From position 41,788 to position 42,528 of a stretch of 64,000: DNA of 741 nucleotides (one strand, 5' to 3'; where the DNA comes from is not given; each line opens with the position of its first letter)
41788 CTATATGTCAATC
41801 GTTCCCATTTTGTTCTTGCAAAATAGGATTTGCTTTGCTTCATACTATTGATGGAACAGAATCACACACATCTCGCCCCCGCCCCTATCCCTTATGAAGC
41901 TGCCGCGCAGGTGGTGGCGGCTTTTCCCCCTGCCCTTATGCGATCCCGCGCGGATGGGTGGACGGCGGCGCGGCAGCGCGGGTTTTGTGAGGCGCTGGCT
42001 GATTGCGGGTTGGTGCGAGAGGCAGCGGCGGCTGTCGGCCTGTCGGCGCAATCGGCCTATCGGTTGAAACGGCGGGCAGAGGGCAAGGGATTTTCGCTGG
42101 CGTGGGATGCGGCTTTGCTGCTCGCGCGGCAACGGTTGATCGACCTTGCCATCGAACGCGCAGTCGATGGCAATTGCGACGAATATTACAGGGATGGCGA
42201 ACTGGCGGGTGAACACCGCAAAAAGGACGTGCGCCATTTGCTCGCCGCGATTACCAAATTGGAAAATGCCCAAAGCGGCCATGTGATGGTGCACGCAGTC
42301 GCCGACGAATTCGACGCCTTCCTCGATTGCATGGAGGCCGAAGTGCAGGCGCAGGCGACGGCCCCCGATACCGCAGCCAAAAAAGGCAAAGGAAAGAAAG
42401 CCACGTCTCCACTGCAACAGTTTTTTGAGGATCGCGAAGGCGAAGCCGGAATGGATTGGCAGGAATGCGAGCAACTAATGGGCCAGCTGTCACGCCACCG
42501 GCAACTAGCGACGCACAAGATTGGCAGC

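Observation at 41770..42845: LexA-boxed orphan terminase-small-subunit-like gene with a downstream phased repeat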

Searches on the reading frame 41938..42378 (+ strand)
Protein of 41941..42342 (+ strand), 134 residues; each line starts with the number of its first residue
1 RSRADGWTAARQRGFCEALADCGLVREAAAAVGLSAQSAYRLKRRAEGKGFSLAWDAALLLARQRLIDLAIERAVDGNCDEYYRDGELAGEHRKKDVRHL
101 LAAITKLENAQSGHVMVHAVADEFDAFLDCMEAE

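Call 31: search_dna_similar(query=window:41941-42342:+, collection=phages, mode=protein, max_evalue=0.01, max_rows=30)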
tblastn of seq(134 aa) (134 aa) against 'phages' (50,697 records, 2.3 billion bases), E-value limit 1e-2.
No match.

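Call 32: search_dna_similar(query=window:41941-42342:+, collection=plasmids, mode=protein, max_evalue=0.001, max_rows=30)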
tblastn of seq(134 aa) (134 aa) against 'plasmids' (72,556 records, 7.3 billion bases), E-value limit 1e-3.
No match.

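Call 81: predict_structure(alignment_id=A3)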
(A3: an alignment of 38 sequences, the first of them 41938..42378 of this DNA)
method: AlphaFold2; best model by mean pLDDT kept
length: 147 residues; sequences in the alignment: 38
mean_pLDDT: 90.7   pTM: 0.80
mean pLDDT of the five models: 90.7, 89.6, 87.4, 86.2, 85.4
residues with pLDDT >= 90: 99; 70-90: 40; 50-70: 8; < 50: 0
segments of 3 or more residues with pLDDT < 50: none
pLDDT, mean of each block of 10 residues (from residue 1): 80 98 97 98 95 97 92 85 96 87 83 82 97 93 78
secondary structure, 60 per line:
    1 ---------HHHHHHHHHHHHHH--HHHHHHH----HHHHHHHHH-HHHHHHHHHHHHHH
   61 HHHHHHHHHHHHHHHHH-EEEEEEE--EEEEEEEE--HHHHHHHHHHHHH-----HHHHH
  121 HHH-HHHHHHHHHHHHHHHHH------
elements in order: H10-23 H26-32 H37-45 H47-77 E79-85 E88-95 H98-110 H116-123 H125-141

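Call 84: fold_search(model_id=the predicted structure, library=pdb)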
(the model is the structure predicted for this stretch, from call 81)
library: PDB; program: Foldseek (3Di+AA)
matches with E <= 10: 146; with E <= 0.001: 0
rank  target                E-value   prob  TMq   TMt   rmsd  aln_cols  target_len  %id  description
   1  6kn5                  5.6e-01  0.13  0.24  0.19  16.5       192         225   12  Crystal structure of AFF4 C-terminal domain (released 2020-07-08)
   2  6v39_g                7.7e-01  0.16  0.20  0.20  14.2       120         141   12  Cryo-EM structure of the Acinetobacter baumannii Ribosome: 70S with P-site tRNA (released 2020-02-05)
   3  3zqq_C                1.1e+00  0.20  0.24  0.26  14.8       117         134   17  Crystal structure of the full-length small terminase from a SPP1-like bacteriophage (released 2011-12-28)
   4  2zqm                  1.1e+00  0.28  0.27  0.32  10.3       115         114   15  Crystal structure of the prefoldin beta subunit from Thermococcus strain KS-1 (released 2008-08-26)
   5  2fen_D                1.4e+00  0.07  0.16  0.10  16.2       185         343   14  3-carboxy-cis,cis-muconate lactonizing enzyme from Agrobacterium radiobacter S2 (released 2006-10-31)
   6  6r80                  1.5e+00  0.10  0.24  0.19  16.1       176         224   11  Structure of AFF4 C-terminal homology domain (released 2019-06-12)
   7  4zws_A                1.5e+00  0.09  0.20  0.21  16.0       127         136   14  Crystal Structure of the Bacteriophage T4 recombination mediator protein UvsY, Lattice Type III (released 2016-03-02)
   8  5myj_AG               1.6e+00  0.10  0.20  0.19  15.8       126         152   12  Structure of 70S ribosome from Lactococcus lactis (released 2017-10-11)
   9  1fxk_A                1.7e+00  0.11  0.20  0.25  11.6       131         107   11  CRYSTAL STRUCTURE OF ARCHAEAL PREFOLDIN (GIMC). (released 2000-12-06)
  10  7joq_G                1.8e+00  0.20  0.25  0.33   9.6       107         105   20  Structure of NV1 small terminase (released 2020-11-11)
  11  1fxk_B                1.8e+00  0.16  0.27  0.33   9.6       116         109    9  CRYSTAL STRUCTURE OF ARCHAEAL PREFOLDIN (GIMC). (released 2000-12-06)
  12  3lhp_S                2.1e+00  0.12  0.22  0.26  14.4       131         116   14  Crystal structure of HIV epitope-scaffold 4E10_D0_1ISEA_004_N 4E10 Fv complex (released 2010-09-22)
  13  8u2m_A                2.1e+00  0.05  0.18  0.08  14.6       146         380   16  Structure of P450Blt from Micromonospora sp. MW-13 in Complex with Biarylitide (released 2024-01-10)
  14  2zdi_A                2.2e+00  0.18  0.24  0.32   8.2       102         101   13  Crystal structure of Prefoldin from Pyrococcus horikoshii OT3 (released 2008-02-05)
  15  8ukz_C                2.2e+00  0.04  0.16  0.08  15.0       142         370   15  Structure of P450Blt from Micromonospora sp. MW-13 with E238A Mutation (released 2024-01-10)
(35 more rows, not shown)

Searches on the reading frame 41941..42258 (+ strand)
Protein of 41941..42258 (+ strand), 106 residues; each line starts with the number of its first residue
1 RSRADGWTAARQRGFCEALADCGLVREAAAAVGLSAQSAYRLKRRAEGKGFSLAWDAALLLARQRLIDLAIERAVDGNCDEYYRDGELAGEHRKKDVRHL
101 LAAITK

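Call 41: find_homologous_proteins(query=A2, max_evalue=0.001)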
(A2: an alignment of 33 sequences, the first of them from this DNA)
Query A2 (33 sequences) (106 aa, profile of the alignment): 674 proteins with E <= 0.001 among 8000 candidates; the best 120 are listed.
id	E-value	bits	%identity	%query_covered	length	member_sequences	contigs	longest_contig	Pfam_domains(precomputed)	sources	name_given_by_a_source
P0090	3.9e-42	161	48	98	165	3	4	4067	-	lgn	-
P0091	4.9e-40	154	51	92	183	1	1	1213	-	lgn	-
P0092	6.0e-40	154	50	92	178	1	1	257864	-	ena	-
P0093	7.8e-40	153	50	95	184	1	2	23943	-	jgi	jgi:hypothetical protein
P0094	2.0e-39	152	51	93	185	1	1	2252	-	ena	-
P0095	2.2e-39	152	54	93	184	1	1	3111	-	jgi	jgi:hypothetical protein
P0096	3.2e-39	151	52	92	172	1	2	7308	-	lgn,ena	-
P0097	3.3e-39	151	47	92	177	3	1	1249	-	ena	-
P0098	3.4e-39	151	47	94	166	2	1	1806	-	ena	-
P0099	5.8e-39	150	47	92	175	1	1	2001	-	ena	-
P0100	6.6e-39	150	48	98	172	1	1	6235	-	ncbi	-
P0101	8.9e-39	150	45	96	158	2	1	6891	-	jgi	jgi:hypothetical protein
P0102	9.4e-39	150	46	92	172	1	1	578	-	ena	-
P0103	1.0e-38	150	42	95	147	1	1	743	-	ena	-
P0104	1.1e-38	150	47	93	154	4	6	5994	-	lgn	-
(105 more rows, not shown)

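Call 89: search_protein_families(library=phrogs, alignment_id=A2, max_evalue=0.001)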
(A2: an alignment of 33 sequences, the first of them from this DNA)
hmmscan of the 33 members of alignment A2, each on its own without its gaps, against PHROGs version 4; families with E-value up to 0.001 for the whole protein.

A. member 1, seq(106 aa): 1 family
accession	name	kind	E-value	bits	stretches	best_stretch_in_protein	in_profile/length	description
phrog_4044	-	head and packaging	1.1e-07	32.5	1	8-94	25-110/180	terminase small subunit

B. families by the number of members that match (of 33 scanned): 3 families
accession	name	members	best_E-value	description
phrog_4044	-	33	1.3e-22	terminase small subunit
phrog_4102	-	2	0.00032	terminase small subunit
phrog_1482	-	1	4.5e-05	terminase small subunit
